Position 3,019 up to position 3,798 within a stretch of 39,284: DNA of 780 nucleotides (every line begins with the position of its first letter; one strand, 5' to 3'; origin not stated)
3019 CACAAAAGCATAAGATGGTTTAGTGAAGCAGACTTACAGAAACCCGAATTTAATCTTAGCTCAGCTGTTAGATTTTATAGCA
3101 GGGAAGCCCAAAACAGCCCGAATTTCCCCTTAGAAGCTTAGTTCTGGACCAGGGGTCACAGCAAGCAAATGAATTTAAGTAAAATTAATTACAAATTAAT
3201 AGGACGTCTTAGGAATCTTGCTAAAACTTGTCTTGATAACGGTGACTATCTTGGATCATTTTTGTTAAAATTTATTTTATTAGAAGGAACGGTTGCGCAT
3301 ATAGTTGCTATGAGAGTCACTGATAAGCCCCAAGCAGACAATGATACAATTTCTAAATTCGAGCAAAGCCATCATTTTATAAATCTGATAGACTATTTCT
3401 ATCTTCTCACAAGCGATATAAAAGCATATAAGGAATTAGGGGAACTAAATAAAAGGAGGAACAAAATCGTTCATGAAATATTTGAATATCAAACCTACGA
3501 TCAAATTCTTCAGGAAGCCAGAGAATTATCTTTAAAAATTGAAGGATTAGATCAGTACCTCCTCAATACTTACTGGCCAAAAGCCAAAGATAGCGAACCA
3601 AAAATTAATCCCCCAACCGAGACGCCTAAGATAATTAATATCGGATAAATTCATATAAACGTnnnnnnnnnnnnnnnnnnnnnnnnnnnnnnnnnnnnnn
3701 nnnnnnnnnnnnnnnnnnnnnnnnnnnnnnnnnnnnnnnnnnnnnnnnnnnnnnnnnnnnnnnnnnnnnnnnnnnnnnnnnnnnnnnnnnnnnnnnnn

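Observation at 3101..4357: Two-gene HEPN-like + ClpP-fold serine protease module precisely bracketed by ~65-bp direct repeats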

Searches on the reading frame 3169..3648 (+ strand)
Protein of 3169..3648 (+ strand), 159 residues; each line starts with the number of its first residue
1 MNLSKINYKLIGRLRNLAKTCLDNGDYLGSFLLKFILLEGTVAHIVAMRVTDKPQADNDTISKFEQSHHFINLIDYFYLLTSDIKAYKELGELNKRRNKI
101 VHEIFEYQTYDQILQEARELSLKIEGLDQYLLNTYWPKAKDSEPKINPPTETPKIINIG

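Call 5: search_protein_families(library=ncbifam, proteins=[window:3169-3648:+], max_evalue=1)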
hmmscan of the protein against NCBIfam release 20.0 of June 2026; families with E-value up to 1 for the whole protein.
window:3169-3648:+ (159 aa): 1 family
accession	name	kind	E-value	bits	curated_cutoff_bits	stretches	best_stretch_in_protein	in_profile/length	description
TIGR04498.1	AbiV_defense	subfamily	0.079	13.3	27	1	13-122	12-114/143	AbiV family abortive infection protein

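Call 6: search_protein_families(library=padloc, proteins=[window:3169-3648:+], max_evalue=1)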
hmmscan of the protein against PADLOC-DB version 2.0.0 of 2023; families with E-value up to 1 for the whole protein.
window:3169-3648:+ (159 aa): 1 family
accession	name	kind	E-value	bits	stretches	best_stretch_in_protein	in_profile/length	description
PDLC01805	CARF1--CARF_HEPN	-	0.0076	13.2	1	23-106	343-425/482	-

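Call 7: search_protein_families(library=pfam, proteins=[window:3169-3648:+], max_evalue=1)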
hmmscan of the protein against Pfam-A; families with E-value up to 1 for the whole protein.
window:3169-3648:+ (159 aa): 2 families
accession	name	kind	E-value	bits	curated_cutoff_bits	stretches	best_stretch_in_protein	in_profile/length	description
PF18730.6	HEPN_Cthe2314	-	0.0011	19.5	27.1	1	82-131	103-152/174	Cthe_2314-like HEPN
PF18735.6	HEPN_RiboL-PSP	-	0.0053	17.1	28.4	1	79-122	134-180/191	RiboL-PSP-HEPN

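Call 15: find_homologous_proteins(query=window:3169-3648:+, max_evalue=0.001)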
Query window:3169-3648:+ (159 aa): 1 proteins with E <= 0.001 among 23 candidates.
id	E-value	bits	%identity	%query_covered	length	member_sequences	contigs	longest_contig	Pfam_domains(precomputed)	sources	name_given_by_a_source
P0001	1.7e-100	352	100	100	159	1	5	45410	-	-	-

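Call 18: find_encoding_contigs(protein=P0001, flank=10000, max_places=6)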
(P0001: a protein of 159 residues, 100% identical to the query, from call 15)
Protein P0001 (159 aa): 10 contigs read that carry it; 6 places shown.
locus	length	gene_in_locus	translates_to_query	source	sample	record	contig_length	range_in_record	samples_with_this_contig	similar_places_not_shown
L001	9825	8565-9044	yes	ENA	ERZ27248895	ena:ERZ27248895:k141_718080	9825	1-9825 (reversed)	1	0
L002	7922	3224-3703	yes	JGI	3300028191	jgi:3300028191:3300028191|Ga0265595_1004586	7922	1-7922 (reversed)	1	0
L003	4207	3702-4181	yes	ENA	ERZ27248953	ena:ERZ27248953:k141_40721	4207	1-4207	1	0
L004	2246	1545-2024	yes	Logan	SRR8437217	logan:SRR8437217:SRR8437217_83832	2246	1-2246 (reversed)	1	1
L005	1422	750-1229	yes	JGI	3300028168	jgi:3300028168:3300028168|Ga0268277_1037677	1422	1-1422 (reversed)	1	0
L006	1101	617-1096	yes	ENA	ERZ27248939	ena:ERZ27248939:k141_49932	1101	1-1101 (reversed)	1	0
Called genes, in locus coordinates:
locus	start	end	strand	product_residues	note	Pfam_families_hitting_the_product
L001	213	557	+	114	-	PF09685:MamF_MmsF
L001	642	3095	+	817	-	PF00690:Cation_ATPase_N, PF00122:E1-E2_ATPase, PF00702:Hydrolase, PF13246:Cation_ATPase, PF12710:HAD (weak), PF08282:Hydrolase_3 (faint), PF00689:Cation_ATPase_C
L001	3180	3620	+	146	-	-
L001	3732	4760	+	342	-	PF03462:PCRF, PF00472:RF-1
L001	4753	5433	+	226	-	PF00005:ABC_tran, PF13304:AAA_21 (faint)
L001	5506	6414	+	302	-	PF18075:FtsX_ECD, PF02687:FtsX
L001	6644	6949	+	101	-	-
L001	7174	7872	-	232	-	-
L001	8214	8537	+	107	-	PF00293:NUDIX (weak)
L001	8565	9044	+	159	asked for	-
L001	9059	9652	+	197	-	PF00574:CLP_protease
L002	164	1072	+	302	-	PF18075:FtsX_ECD, PF02687:FtsX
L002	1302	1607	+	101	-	-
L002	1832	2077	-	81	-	-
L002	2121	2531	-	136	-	-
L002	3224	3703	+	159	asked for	-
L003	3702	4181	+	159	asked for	-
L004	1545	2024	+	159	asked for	-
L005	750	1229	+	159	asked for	-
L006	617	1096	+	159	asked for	-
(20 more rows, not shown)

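Call 26: search_protein_representatives(protein=window:3169-3648:+)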
Query: 159 residues. Proteins with E-value up to 0.001 (for the whole library): 19; up to 1e-10: 6; up to 1e-30: 1. The best 19 are listed.
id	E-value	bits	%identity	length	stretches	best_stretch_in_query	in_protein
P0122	1.3e-47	178.2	56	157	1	1-145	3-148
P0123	6.5e-27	111.0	42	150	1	4-139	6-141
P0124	2.4e-26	109.1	36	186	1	4-143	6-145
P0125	2.5e-25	105.8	39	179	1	3-138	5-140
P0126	4.5e-19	85.5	37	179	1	1-136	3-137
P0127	1.6e-16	77.3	34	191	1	4-140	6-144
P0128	1.1e-09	55.0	30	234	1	5-146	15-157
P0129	2.1e-09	54.1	28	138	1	1-135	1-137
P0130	2.2e-09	54.1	31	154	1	5-124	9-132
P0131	2.7e-06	44.0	32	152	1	5-119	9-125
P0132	3.7e-05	40.3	27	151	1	21-118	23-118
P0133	6.9e-05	39.5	35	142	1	25-116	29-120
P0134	7.5e-05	39.3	28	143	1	4-117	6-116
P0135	3.5e-04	37.1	31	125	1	19-119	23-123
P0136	3.5e-04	37.1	29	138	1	24-124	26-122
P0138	6.7e-04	36.3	28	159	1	6-120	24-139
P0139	6.7e-04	36.2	27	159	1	14-132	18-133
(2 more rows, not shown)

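Call 29: search_protein_families(library=pfam, alignment_id=A2, max_evalue=0.1)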
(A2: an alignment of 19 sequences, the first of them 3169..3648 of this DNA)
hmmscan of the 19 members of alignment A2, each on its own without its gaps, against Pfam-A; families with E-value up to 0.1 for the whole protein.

A. member 1, window:3169-3648:+ (159 aa): 2 families
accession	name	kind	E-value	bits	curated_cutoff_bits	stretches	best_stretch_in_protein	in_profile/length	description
PF18730.6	HEPN_Cthe2314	-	0.0011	19.5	27.1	1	82-131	103-152/174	Cthe_2314-like HEPN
PF18735.6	HEPN_RiboL-PSP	-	0.0053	17.1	28.4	1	79-122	134-180/191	RiboL-PSP-HEPN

B. families by the number of members that match (of 19 scanned): 19 families
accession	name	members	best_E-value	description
PF18730.6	HEPN_Cthe2314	3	0.0011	Cthe_2314-like HEPN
PF18735.6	HEPN_RiboL-PSP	3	0.0053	RiboL-PSP-HEPN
PF16514.10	NADH-UOR_E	1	0.011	putative NADH-ubiquinone oxidoreductase chain E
PF18489.6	Alpha_Helical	1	0.015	Alpha helical domain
PF07960.16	CBP4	1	0.017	CBP4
PF17814.7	LisH_TPL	1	0.019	LisH-like dimerisation domain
PF14282.11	FlxA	1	0.023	FlxA-like protein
PF23988.1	DUF7309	1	0.023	Domain of unknown function (DUF7309)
PF08388.16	GIIM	1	0.024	Group II intron, maturase-specific domain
PF18149.6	Helicase_PWI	1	0.026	N-terminal helicase PWI domain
PF12130.13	bMERB_dom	1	0.033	Bivalent Mical/EHBP Rab binding domain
PF21956.1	DUF6922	1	0.043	Family of unknown function (DUF6922)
PF19763.6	DUF6250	1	0.045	Domain of unknown function (DUF6250)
PF12578.13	3-PAP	1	0.051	Myotubularin-associated protein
PF05778.17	Apo-CIII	1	0.072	Apolipoprotein CIII (Apo-CIII)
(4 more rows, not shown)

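Call 30: search_solved_structures(query=A2, max_evalue=10)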
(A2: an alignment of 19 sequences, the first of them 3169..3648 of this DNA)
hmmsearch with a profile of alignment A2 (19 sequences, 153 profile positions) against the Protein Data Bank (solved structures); distinct sequences matched with E-value up to 10: 5.
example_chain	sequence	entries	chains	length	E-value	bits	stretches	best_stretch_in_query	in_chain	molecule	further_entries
2dq3_A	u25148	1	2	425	0.068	16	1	63-141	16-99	Seryl-tRNA synthetase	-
2m9x_A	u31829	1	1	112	0.14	15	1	95-140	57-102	Microtubule-associated serine/threonine-protein kinase 1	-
9oij_A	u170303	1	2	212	0.24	14.2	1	52-109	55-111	HepS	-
6dmp_B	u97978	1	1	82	6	9.7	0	111-140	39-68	Designed orthogonal protein DHD13_XAAA_B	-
9cfs_A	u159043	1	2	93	9.5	9.1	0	110-131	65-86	Long regulatory protein rop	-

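Call 37: find_homologous_proteins(query=A2, max_evalue=0.001)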
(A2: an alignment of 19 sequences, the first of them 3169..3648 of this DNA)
Query A2 (19 sequences) (159 aa, profile of the alignment): 8 proteins with E <= 0.001 among 4397 candidates.
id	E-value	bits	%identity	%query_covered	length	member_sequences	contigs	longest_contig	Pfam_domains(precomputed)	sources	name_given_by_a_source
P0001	3.2e-47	178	100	100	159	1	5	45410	-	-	-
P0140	3.7e-37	145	25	75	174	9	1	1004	-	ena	-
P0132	7.5e-36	141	27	61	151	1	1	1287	-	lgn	-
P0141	1.6e-35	140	28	75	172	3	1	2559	-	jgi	-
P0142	2.1e-35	140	27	75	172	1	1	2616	-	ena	-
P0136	7.9e-32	128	30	62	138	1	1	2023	-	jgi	jgi:hypothetical protein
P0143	4.4e-29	119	28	72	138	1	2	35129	-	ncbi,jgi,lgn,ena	-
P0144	7.1e-24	102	27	62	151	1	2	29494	-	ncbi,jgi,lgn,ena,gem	-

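Call 38: predict_structure(alignment_id=A2)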
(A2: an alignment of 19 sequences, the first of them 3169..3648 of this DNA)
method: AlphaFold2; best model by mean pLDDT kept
length: 159 residues; sequences in the alignment: 19
mean_pLDDT: 89.5   pTM: 0.81
mean pLDDT of the five models: 89.5, 88.8, 87.8, 87.2, 85.6
residues with pLDDT >= 90: 110; 70-90: 30; 50-70: 19; < 50: 0
segments of 3 or more residues with pLDDT < 50: none
pLDDT, mean of each block of 10 residues (from residue 1): 82 96 98 97 93 84 83 95 98 98 96 98 98 86 62 65
secondary structure, 60 per line:
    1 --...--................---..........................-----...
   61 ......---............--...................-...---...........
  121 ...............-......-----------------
elements in order: H8-23 H27-52 H58-66 H70-81 H84-102 H110-135 H137-142

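Call 40: find_encoding_contigs(protein=P0143, flank=5000, max_places=2)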
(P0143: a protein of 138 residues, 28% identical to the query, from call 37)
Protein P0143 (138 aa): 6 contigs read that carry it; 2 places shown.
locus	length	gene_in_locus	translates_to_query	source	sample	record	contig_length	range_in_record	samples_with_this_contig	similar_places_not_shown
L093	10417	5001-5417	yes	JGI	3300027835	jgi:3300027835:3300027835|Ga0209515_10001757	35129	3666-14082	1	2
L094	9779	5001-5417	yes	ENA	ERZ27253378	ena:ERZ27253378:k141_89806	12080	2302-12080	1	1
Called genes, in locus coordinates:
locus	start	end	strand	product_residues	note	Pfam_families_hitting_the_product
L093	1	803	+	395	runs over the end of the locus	-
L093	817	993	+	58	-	PF12728:HTH_17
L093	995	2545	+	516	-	PF01555:N6_N4_Mtase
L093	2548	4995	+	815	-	PF04851:ResIII, PF00270:DEAD (faint)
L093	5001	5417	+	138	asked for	-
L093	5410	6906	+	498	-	PF00239:Resolvase, PF07508:Recombinase, PF13408:Zn_ribbon_recom (weak)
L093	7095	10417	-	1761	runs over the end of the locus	-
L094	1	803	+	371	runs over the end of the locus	-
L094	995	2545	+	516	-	PF01555:N6_N4_Mtase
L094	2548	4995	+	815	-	PF04851:ResIII, PF00270:DEAD (faint)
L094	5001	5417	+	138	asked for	-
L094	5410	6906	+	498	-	PF00239:Resolvase, PF07508:Recombinase, PF13408:Zn_ribbon_recom (weak)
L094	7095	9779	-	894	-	?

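Call 41: find_encoding_contigs(protein=P0144, flank=5000, max_places=2)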
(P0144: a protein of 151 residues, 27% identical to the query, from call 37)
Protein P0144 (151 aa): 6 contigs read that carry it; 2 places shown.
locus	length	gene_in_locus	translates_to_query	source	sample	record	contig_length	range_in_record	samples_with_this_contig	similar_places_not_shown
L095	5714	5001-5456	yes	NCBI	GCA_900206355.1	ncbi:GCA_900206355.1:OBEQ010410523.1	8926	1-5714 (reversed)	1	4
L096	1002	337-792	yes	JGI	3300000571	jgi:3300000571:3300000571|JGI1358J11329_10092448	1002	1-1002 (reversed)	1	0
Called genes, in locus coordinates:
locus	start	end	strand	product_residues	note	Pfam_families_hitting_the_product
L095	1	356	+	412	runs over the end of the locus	PF01420:Methylase_S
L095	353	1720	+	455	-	PF02463:SMC_N (faint), PF13175:AAA_15, PF13476:AAA_23, PF13175:AAA_15, PF13304:AAA_21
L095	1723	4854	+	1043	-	PF04313:HSDR_N, PF00270:DEAD (weak), PF04851:ResIII, PF18766:SWI2_SNF2, PF22679:T1R_D3-like, PF11867:T1RH-like_C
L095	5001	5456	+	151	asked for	-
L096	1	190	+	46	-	?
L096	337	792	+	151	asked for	-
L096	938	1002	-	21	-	?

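Call 43: fold_search(model_id=the predicted structure, library=pdb)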
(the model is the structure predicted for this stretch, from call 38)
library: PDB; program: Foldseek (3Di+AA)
matches with E <= 10: 322; with E <= 0.001: 0
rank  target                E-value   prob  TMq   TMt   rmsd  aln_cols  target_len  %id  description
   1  2q00_B                1.0e-01  0.99  0.42  0.52   6.7       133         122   12  Crystal structure of the P95883_SULSO protein from Sulfolobus solfataricus. NESG target SsR10. (released 2007-05-29)
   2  2q00_A                3.3e-01  0.93  0.43  0.54   6.2       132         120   12  Crystal structure of the P95883_SULSO protein from Sulfolobus solfataricus. NESG target SsR10. (released 2007-05-29)
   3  5krw_MODEL_1_A        7.8e-01  0.30  0.29  0.30  12.6       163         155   10  Recognition and targeting mechanisms by chaperones in flagella assembly and operation (released 2016-08-17)
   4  5jef_A                7.8e-01  0.18  0.25  0.20  17.8       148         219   13  Fragment of nitrate/nitrite sensor histidine kinase NarQ (WT) in asymmetric holo state (released 2017-05-31)
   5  1ylm_A                8.6e-01  0.51  0.40  0.43   8.7       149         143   12  Structure of Cytosolic Protein of Unknown Function YutE from Bacillus subtilis (released 2005-03-01)
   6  9f1v                  8.6e-01  0.30  0.30  0.23  20.4       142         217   13  Crystal structure of Borrelia burgdorferi CspZ-YA (released 2025-04-16)
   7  6n1l                  9.6e-01  0.41  0.31  0.34  16.7       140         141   11  The complement inhibitory domain of B. burgdorferi BBK32. (released 2019-03-27)
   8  4oyd_B                9.6e-01  0.23  0.23  0.29  11.6       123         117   12  Crystal structure of a computationally designed inhibitor of an Epstein-Barr viral Bcl-2 protein (released 2014-07-09)
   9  6s18_A                1.0e+00  0.54  0.37  0.41  16.3       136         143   14  Ligand binding domain of the P. putida receptor PcaY_PP in complex with glycerol (released 2020-10-21)
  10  1szi                  1.0e+00  0.21  0.27  0.23  17.9       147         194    8  Crystal Structure of the C-terminus of TIP47 (released 2004-07-27)
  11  4aif_A                1.2e+00  0.14  0.23  0.25  15.8       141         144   13  AIP TPR domain in complex with human Hsp90 peptide (released 2013-01-23)
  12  6y07_MODEL_1_A        1.2e+00  0.69  0.47  0.48   7.0       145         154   16  Designing a Granulopoietic Protein by Topological Rescaffolding 1: Sohair (released 2020-03-18)
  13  3caz_B                1.3e+00  0.12  0.24  0.19  22.8       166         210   13  Crystal structure of a BAR protein from Galdieria sulphuraria (released 2008-03-04)
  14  6m6u_H                1.4e+00  0.54  0.42  0.49   6.3       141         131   13  Crystal structure the toxin-antitoxin MntA-HpeT mutant-D39ED41E (released 2020-09-30)
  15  9oij_A                1.4e+00  0.47  0.41  0.36   6.7       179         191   13  Structure of S. Typhimurium 14028 Gifsy-1 prophage HepS (released 2026-01-28)
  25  7bxo_F                1.8e+00  0.75  0.49  0.58   4.6       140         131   11  Crystal structure of the toxin-antitoxin with AMP-PNP (released 2020-09-30)
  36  4nqf_B                2.1e+00  0.20  0.33  0.34   8.1       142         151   13  Crystal structure of HEPN domain protein (released 2014-03-26)
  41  9oij_B                2.4e+00  0.33  0.41  0.37   6.8       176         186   14  Structure of S. Typhimurium 14028 Gifsy-1 prophage HepS (released 2026-01-28)
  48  1wol                  2.6e+00  0.20  0.33  0.41   8.4       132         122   13  Crystal Structure of ST0689, an archaeal HEPN homologue (released 2005-11-22)
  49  3o10_C                2.6e+00  0.20  0.32  0.36   7.2       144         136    8  Crystal structure of the HEPN domain from human sacsin (released 2011-03-30)
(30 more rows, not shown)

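Call 45: find_encoding_contigs(protein=P0122, flank=5000, max_places=3)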
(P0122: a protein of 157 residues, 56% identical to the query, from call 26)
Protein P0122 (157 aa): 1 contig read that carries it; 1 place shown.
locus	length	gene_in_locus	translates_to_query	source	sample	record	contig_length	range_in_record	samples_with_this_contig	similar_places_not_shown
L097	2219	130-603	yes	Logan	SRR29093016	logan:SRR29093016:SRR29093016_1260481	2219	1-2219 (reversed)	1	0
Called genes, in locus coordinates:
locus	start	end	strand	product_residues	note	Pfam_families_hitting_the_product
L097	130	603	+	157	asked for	-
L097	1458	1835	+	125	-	-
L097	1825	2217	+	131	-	?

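Call 46: find_encoding_contigs(protein=P0123, flank=5000, max_places=3)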
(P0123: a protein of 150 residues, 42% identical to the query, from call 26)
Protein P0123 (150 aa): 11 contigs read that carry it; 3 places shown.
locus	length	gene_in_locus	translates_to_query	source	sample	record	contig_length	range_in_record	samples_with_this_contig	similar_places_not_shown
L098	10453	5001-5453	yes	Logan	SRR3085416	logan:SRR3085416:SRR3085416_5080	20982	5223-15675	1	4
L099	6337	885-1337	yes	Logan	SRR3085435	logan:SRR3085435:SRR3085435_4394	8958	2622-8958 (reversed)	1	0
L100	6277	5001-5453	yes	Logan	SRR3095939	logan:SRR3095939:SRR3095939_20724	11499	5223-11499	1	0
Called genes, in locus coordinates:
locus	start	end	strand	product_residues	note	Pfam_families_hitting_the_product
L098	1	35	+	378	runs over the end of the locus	-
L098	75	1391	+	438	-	PF09903:DUF2130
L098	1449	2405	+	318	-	-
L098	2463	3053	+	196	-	PF04471:Mrr_cat, PF10356:RRG7 (faint), PF13156:Mrr_cat_2, PF22722:NA-iREase1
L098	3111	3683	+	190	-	PF07690:MFS_1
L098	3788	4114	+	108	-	PF01503:PRA-PH (weak)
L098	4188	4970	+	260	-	PF04055:Radical_SAM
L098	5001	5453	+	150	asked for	-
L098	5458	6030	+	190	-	PF00574:CLP_protease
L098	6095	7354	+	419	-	PF00079:Serpin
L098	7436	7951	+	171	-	-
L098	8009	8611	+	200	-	PF00561:Abhydrolase_1, PF06821:Ser_hydrolase, PF12697:Abhydrolase_6 (weak), PF10230:LIDHydrolase (faint)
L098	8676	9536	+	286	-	PF01063:Aminotran_4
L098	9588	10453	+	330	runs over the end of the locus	PF01551:Peptidase_M23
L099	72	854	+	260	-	PF04055:Radical_SAM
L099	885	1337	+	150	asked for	-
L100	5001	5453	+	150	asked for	-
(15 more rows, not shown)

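Call 47: find_encoding_contigs(protein=P0124, flank=5000, max_places=2)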
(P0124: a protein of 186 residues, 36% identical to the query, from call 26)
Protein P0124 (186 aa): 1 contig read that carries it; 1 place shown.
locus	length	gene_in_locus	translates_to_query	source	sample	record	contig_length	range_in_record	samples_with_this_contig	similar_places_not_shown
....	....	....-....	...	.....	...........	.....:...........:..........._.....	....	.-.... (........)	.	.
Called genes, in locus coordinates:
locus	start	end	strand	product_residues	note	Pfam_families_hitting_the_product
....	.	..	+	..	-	?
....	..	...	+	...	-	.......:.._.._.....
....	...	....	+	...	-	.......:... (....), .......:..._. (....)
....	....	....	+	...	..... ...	-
